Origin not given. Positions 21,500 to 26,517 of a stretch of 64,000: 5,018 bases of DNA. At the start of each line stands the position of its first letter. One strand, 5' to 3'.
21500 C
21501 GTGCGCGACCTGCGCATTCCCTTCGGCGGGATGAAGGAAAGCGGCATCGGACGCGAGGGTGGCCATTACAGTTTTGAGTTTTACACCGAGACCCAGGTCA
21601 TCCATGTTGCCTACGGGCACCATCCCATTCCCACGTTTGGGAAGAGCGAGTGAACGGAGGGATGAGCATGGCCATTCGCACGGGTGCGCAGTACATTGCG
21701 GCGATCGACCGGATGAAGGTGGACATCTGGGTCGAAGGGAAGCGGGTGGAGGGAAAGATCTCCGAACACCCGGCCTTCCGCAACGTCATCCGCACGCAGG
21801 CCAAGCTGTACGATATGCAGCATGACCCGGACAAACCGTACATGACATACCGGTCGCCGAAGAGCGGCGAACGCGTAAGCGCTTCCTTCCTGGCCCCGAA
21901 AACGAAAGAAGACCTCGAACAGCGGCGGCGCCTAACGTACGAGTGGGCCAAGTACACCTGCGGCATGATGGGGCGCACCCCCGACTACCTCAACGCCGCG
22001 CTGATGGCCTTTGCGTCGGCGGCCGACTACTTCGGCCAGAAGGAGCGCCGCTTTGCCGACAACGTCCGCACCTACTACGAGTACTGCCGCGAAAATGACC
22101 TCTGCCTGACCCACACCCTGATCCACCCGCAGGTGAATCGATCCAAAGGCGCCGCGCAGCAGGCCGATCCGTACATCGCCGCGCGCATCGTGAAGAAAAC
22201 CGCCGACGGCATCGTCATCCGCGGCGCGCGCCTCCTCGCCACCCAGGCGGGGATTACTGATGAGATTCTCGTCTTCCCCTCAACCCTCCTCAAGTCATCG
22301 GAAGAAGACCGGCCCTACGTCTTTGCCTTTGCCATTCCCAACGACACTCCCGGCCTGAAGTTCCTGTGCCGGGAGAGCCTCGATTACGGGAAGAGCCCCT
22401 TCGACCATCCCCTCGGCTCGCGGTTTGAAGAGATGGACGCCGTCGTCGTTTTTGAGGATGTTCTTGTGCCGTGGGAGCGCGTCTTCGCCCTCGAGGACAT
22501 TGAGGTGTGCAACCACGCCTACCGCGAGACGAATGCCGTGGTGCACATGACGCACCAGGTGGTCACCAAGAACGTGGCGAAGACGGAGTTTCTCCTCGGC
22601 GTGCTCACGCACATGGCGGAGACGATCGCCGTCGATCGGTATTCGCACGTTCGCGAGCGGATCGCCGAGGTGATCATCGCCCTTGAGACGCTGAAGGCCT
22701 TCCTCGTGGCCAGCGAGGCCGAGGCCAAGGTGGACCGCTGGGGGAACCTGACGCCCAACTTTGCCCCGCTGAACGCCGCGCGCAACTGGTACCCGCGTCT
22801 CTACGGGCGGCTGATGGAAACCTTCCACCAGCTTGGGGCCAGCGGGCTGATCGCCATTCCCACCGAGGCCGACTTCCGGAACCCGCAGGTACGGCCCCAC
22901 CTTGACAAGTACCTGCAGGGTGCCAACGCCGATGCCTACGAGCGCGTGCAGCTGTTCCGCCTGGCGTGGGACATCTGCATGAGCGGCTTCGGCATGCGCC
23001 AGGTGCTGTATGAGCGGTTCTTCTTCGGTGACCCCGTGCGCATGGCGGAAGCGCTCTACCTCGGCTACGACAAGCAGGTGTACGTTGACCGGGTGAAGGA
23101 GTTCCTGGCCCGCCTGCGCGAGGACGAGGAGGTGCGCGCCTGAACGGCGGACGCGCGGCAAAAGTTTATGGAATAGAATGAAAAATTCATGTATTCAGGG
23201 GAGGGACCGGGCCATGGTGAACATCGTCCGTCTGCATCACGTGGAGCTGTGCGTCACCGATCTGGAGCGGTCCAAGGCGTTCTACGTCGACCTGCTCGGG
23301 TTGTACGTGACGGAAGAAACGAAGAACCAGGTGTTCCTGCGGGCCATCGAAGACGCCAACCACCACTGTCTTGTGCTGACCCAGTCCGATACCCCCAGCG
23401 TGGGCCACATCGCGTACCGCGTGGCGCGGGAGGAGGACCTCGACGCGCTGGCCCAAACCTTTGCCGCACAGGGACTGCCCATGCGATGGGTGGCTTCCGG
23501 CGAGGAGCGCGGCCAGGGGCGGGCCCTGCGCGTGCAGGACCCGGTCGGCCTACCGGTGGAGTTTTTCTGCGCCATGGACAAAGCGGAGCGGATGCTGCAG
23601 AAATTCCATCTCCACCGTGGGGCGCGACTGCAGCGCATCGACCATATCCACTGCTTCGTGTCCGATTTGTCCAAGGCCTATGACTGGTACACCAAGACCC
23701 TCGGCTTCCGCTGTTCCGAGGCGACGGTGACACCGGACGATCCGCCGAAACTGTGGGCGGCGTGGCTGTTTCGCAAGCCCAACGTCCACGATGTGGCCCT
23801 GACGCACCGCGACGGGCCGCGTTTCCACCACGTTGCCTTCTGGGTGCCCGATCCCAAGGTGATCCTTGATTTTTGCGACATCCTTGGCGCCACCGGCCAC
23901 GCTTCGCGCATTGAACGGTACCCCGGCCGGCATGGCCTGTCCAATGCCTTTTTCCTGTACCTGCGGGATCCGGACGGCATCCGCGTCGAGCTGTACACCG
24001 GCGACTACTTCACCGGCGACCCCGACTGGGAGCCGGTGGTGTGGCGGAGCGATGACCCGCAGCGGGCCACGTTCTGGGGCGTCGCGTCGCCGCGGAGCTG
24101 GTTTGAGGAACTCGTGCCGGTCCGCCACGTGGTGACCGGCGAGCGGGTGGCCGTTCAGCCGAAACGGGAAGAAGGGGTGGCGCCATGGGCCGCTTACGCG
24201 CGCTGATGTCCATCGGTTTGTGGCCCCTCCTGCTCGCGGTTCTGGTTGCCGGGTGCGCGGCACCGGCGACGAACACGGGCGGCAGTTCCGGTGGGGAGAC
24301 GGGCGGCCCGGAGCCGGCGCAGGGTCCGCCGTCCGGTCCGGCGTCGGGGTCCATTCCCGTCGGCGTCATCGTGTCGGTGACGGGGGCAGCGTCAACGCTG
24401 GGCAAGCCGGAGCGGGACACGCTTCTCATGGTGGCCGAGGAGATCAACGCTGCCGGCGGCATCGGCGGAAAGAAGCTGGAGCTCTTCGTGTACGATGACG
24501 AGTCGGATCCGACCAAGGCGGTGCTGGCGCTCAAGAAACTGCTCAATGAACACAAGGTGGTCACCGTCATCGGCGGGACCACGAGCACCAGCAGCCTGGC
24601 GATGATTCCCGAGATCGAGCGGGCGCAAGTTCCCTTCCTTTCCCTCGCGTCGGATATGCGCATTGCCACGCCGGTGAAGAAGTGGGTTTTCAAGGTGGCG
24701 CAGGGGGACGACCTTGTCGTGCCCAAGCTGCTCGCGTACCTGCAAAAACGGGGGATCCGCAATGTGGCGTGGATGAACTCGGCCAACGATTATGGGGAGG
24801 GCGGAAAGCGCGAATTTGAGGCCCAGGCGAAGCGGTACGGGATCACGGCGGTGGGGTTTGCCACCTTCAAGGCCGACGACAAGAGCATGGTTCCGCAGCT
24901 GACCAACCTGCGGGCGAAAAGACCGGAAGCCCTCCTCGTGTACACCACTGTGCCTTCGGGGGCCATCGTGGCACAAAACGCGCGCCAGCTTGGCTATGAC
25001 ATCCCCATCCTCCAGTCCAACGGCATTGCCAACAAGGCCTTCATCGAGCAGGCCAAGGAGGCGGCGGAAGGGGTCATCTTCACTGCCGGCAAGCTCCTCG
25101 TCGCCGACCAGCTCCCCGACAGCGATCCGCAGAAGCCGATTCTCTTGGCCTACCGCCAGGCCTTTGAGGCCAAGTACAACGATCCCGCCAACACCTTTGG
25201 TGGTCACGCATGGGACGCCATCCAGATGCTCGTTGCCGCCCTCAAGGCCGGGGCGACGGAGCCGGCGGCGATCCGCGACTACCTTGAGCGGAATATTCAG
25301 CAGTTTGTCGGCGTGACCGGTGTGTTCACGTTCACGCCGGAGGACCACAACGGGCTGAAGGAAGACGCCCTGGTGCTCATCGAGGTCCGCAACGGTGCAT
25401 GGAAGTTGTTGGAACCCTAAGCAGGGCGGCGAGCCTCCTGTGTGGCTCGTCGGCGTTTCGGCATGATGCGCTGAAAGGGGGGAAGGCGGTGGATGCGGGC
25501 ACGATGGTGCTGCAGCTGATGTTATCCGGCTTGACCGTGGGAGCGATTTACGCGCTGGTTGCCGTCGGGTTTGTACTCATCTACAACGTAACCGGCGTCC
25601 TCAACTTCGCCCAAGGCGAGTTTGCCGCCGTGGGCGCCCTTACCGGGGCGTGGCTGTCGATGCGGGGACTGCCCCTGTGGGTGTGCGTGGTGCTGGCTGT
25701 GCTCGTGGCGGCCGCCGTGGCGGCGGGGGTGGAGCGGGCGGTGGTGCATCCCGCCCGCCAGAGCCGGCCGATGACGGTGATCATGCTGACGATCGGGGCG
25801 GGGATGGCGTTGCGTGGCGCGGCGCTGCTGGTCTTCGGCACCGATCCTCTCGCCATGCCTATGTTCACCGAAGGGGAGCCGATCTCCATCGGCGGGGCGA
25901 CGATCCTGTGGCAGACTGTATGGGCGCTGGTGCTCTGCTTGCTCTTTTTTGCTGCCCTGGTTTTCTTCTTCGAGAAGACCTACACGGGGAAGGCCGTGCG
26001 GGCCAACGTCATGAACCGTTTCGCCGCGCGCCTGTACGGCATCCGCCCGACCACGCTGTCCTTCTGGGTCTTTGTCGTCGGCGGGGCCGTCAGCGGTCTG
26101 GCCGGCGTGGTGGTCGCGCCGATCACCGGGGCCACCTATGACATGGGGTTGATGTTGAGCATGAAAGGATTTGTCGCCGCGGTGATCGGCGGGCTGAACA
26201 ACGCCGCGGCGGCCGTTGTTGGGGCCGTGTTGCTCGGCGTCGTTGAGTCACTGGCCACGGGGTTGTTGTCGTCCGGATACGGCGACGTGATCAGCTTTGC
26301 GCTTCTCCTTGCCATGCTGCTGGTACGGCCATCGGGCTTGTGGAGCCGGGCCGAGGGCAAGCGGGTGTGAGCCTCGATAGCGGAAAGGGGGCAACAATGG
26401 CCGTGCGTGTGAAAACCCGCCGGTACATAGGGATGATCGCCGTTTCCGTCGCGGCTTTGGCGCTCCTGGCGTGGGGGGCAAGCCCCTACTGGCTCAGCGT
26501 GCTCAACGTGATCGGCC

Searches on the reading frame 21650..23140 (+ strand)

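Call 30: search_protein_families(library=pfam, proteins=[window:21650-23140:+], max_evalue=0.00001)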
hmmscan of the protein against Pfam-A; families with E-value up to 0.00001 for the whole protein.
window:21650-23140:+ (497 aa): 2 families
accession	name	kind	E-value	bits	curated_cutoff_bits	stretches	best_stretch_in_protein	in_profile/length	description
PF11794.13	HpaB_N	-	8.5e-107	357.2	35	1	11-279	1-269/270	4-hydroxyphenylacetate 3-hydroxylase N terminal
PF03241.18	HpaB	-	5.3e-73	244.9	25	1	287-486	1-201/202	4-hydroxyphenylacetate 3-hydroxylase C terminal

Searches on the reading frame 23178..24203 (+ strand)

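Call 30: search_protein_families(library=pfam, proteins=[window:23178-24203:+], max_evalue=0.00001)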
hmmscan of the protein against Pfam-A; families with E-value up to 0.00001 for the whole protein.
window:23178-24203:+ (342 aa): 5 families
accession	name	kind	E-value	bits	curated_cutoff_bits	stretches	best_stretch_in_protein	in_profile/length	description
PF00903.31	Glyoxalase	-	7.5e-32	110.7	20.6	2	153-272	1-121/121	Glyoxalase/Bleomycin resistance protein/Dioxygenase superfamily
PF13669.12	Glyoxalase_4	-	1.6e-13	51.3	27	0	20-102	1-93/109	Glyoxalase/Bleomycin resistance protein/Dioxygenase superfamily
PF22677.2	Ble-like_N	-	2.4e-09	37.2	24.5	1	18-46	1-29/41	Bleomycin resistance protein-like N-terminal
PF22247.2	Diox-like_N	-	1.9e-07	31.6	27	1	77-130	3-56/60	Catechol 2,3-dioxygenase-like N-terminal domain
PF13468.12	Glyoxalase_3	-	9.1e-07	29.5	25.1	0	154-181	1-28/176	Glyoxalase-like domain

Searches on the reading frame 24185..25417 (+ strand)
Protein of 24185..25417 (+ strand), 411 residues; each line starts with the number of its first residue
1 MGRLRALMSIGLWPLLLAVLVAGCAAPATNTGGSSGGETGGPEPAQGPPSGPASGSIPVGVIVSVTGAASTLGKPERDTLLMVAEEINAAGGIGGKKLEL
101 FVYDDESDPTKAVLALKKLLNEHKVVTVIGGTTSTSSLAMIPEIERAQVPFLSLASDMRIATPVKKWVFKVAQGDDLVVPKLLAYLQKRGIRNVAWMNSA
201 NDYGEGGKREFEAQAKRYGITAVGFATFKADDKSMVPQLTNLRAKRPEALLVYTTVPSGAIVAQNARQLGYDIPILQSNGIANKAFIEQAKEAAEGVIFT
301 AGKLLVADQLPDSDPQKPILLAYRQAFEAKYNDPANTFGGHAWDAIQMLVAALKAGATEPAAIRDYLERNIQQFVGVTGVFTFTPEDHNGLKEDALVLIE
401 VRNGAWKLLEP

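Call 30: search_protein_families(library=pfam, proteins=[window:24185-25417:+], max_evalue=0.00001)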
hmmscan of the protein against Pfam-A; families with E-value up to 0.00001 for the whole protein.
window:24185-25417:+ (411 aa): 3 families
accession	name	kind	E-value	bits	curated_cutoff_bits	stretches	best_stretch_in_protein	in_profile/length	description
PF13458.12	Peripla_BP_6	-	1.5e-52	179.9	31.7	1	57-390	2-329/343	Periplasmic binding protein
PF13433.12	Peripla_BP_5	-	1.8e-18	67.2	27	1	57-384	1-321/363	Periplasmic binding protein domain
PF01094.35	ANF_receptor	-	5e-15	55.8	25.4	1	80-390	6-338/353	Receptor family ligand binding region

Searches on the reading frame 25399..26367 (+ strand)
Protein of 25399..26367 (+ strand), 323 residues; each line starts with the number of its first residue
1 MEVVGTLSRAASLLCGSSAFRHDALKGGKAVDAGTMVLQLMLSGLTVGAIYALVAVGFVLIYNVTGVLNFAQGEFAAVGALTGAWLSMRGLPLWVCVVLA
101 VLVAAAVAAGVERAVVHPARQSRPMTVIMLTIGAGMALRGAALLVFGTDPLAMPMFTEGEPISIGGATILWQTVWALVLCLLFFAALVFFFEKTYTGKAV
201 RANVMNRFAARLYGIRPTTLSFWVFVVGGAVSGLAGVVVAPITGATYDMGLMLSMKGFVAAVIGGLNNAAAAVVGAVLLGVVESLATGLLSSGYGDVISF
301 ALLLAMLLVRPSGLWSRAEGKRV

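Call 30: search_protein_families(library=pfam, proteins=[window:25399-26367:+], max_evalue=0.00001)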
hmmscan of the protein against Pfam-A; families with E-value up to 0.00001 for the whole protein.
window:25399-26367:+ (323 aa): 1 family
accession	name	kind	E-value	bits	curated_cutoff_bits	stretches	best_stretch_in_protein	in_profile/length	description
PF02653.21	BPD_transp_2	-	1.6e-40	139.4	26.8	1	41-307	2-269/269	Branched-chain amino acid transport system / permease component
